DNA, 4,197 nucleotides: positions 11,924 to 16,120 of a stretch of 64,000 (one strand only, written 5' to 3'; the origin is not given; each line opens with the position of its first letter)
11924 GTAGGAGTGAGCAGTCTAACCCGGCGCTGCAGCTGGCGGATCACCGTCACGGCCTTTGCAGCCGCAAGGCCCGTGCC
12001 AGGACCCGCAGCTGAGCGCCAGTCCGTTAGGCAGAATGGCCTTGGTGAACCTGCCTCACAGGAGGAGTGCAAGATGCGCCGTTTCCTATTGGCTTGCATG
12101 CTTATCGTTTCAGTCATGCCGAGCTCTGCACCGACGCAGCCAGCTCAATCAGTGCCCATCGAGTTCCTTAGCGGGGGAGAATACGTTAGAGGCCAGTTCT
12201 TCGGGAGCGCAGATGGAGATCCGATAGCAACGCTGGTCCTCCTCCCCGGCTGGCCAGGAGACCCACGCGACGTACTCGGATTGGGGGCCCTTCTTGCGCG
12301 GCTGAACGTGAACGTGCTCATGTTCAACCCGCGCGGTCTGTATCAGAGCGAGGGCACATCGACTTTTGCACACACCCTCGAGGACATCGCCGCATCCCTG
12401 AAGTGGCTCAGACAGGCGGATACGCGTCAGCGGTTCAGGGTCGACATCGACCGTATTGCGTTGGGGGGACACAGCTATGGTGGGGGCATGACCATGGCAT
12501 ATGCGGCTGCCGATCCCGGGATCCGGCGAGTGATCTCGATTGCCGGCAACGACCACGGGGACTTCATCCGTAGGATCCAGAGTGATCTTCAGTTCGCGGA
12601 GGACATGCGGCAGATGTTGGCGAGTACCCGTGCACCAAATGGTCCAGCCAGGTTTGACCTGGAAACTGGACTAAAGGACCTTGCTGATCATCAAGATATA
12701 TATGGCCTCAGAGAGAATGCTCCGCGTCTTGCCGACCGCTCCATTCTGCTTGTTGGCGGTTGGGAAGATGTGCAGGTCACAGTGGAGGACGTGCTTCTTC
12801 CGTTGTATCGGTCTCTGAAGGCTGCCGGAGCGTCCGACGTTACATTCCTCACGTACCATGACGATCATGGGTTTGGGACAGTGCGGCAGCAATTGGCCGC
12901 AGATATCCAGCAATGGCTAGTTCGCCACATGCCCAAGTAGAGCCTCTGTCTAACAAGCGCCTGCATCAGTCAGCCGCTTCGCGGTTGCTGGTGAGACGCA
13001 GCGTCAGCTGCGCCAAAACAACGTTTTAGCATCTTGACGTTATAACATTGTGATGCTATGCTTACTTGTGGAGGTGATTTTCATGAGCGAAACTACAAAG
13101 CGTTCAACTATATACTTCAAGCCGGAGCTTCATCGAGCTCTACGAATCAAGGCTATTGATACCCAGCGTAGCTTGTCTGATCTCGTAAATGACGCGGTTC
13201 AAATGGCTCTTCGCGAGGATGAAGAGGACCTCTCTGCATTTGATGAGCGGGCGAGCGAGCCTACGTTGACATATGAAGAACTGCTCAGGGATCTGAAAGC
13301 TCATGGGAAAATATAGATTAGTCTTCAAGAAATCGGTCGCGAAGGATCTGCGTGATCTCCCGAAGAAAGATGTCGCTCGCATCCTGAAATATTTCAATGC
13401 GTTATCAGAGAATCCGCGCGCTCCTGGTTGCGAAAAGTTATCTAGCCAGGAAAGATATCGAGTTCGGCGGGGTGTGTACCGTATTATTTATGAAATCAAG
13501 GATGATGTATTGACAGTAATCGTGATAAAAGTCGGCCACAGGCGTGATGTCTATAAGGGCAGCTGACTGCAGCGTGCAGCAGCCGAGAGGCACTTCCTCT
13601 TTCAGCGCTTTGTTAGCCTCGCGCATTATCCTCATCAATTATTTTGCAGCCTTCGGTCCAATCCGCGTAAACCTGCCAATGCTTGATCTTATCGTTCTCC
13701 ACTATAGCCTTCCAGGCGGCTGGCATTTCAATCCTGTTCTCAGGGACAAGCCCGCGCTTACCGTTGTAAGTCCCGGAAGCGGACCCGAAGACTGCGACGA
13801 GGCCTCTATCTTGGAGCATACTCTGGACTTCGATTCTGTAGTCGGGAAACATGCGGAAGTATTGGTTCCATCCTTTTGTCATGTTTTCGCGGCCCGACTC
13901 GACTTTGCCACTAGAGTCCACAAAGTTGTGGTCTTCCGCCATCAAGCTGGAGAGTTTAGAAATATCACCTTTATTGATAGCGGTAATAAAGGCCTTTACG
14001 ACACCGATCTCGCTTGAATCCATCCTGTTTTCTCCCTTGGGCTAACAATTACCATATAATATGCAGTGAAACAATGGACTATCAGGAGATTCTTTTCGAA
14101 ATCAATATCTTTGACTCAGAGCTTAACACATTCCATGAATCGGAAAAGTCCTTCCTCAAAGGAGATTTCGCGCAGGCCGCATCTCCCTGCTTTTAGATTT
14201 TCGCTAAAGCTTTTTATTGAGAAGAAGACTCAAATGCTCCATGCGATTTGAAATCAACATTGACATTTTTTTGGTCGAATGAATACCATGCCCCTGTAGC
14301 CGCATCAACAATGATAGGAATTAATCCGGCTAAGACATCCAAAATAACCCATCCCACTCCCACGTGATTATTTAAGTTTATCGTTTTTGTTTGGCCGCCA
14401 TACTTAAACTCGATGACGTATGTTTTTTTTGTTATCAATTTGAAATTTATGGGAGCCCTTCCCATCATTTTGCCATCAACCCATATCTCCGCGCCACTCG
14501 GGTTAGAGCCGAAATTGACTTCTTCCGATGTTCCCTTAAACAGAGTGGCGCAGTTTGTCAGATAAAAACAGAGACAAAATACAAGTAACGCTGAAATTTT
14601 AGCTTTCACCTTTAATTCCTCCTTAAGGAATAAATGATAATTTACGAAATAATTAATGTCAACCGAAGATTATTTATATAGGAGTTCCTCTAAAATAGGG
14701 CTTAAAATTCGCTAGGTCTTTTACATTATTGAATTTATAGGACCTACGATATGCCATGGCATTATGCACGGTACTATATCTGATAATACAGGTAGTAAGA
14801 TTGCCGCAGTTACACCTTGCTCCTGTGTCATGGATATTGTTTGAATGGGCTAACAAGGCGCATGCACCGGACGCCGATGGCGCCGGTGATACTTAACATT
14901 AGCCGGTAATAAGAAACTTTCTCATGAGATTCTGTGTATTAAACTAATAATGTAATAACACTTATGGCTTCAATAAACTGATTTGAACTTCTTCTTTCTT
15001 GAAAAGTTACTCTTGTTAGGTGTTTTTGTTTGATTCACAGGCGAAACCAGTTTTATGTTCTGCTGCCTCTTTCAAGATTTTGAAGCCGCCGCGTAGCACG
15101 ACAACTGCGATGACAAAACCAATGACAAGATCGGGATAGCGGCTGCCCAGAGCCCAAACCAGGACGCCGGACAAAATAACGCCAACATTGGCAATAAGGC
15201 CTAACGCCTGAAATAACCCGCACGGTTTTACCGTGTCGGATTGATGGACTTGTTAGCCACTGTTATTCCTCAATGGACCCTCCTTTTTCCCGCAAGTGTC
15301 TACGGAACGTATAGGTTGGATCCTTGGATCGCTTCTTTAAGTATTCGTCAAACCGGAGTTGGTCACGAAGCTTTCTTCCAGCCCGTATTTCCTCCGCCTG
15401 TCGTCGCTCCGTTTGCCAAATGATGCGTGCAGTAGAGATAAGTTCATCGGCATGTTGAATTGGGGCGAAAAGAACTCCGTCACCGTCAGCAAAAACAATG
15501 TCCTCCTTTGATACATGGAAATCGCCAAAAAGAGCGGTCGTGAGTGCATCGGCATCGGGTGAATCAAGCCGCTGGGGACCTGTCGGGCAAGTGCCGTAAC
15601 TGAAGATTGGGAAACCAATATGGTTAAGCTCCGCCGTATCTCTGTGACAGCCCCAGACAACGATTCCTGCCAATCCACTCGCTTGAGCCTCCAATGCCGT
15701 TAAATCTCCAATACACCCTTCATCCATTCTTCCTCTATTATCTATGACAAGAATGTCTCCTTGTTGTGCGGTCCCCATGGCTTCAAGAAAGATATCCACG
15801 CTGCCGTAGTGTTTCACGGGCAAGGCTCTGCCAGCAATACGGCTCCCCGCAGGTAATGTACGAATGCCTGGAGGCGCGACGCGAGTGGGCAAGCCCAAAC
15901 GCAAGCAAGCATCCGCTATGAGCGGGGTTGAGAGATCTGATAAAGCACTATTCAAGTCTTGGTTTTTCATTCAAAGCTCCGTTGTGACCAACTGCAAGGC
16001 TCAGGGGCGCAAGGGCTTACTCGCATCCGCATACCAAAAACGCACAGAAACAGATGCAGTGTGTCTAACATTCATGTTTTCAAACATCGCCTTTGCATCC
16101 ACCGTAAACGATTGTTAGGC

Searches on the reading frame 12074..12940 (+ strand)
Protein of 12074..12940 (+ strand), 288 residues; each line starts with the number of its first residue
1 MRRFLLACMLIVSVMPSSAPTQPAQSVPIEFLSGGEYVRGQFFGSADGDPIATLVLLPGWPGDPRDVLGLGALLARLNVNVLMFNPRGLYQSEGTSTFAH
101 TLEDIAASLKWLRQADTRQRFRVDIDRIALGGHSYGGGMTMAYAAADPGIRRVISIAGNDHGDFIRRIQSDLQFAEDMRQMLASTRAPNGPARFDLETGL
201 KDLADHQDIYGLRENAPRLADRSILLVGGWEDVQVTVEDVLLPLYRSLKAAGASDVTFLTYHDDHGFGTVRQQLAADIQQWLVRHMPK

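Call 10: search_protein_families(library=pfam, proteins=[window:12074-12940:+], max_evalue=0.01)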
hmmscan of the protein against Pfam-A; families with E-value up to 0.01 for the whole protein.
window:12074-12940:+ (288 aa): 9 families
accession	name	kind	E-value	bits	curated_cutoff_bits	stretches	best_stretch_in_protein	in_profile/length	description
PF00561.26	Abhydrolase_1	-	2.3e-12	47.5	25.8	1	53-180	2-122/245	alpha/beta hydrolase fold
PF00326.27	Peptidase_S9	-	2.3e-09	37.5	22.6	1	100-286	43-210/213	Prolyl oligopeptidase family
PF12697.13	Abhydrolase_6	-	2.8e-08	35.2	26.3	1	54-265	1-177/217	Alpha/beta hydrolase family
PF02129.25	Peptidase_S15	-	8.2e-08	32.7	23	1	82-158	55-128/262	X-Pro dipeptidyl-peptidase (S15 family)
PF12146.15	Hydrolase_4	-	5.1e-06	26.4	27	1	50-157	3-108/239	Serine aminopeptidase, S33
PF12740.14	PETase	-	6.5e-06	26.2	28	1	51-161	54-160/263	PET hydrolase-like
PF07859.19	Abhydrolase_3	-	1.2e-05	25.7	25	1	97-145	44-90/210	alpha/beta hydrolase fold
PF20434.5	BD-FAE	-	0.00064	19.7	26.8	1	90-141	55-104/215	BD-FAE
PF05448.18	AXE1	-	0.0085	15.3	21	0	122-156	172-206/321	Acetyl xylan esterase (AXE1)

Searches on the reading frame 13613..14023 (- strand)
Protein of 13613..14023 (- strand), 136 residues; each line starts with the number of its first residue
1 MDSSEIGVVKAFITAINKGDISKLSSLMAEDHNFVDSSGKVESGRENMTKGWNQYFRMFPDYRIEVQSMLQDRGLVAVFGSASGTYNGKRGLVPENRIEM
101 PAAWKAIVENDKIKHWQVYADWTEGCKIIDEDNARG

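Call 10: search_protein_families(library=pfam, proteins=[window:13613-14023:-], max_evalue=0.01)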
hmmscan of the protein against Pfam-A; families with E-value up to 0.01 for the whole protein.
window:13613-14023:- (136 aa): 4 families
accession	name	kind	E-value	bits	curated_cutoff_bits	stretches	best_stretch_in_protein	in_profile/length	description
PF12680.13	SnoaL_2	-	9.1e-14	52.3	27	1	9-115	1-101/102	SnoaL-like domain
PF07366.18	SnoaL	-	5.4e-12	46.1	28.4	1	8-121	3-118/126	SnoaL-like polyketide cyclase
PF14534.12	DUF4440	-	2.9e-06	28.1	25.2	1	8-88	4-83/107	Domain of unknown function (DUF4440)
PF13474.12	SnoaL_3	-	6.7e-06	26.9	22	1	8-68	4-65/121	SnoaL-like domain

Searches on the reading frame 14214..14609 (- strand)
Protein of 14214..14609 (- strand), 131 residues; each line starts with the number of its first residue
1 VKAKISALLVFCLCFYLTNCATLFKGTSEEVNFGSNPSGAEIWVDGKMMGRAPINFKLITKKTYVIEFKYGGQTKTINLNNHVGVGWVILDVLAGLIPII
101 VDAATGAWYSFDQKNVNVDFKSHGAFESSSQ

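Call 90: search_protein_families(library=pfam, proteins=[window:14214-14609:-], max_evalue=0.001)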
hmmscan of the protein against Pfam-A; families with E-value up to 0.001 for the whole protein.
window:14214-14609:- (131 aa): 1 family
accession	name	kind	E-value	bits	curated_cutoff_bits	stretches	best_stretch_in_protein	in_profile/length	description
PF08308.17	PEGA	-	5.4e-06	26.7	20.8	1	34-72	7-45/71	PEGA domain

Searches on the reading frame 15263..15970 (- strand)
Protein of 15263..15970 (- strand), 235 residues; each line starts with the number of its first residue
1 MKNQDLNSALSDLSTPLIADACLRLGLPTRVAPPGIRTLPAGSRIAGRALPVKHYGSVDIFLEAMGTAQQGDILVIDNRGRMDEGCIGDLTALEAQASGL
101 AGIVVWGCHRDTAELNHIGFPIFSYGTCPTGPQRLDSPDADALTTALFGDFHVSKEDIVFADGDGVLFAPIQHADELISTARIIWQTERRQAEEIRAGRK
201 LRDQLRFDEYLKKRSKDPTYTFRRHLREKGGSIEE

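Call 90: search_protein_families(library=pfam, proteins=[window:15263-15970:-], max_evalue=0.001)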
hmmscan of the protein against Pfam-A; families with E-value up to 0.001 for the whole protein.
window:15263-15970:- (235 aa): 1 family
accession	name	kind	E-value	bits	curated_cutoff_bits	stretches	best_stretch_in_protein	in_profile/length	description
PF03737.21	RraA-like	-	1e-29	104.2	24.5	1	15-167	1-151/152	Aldolase/RraA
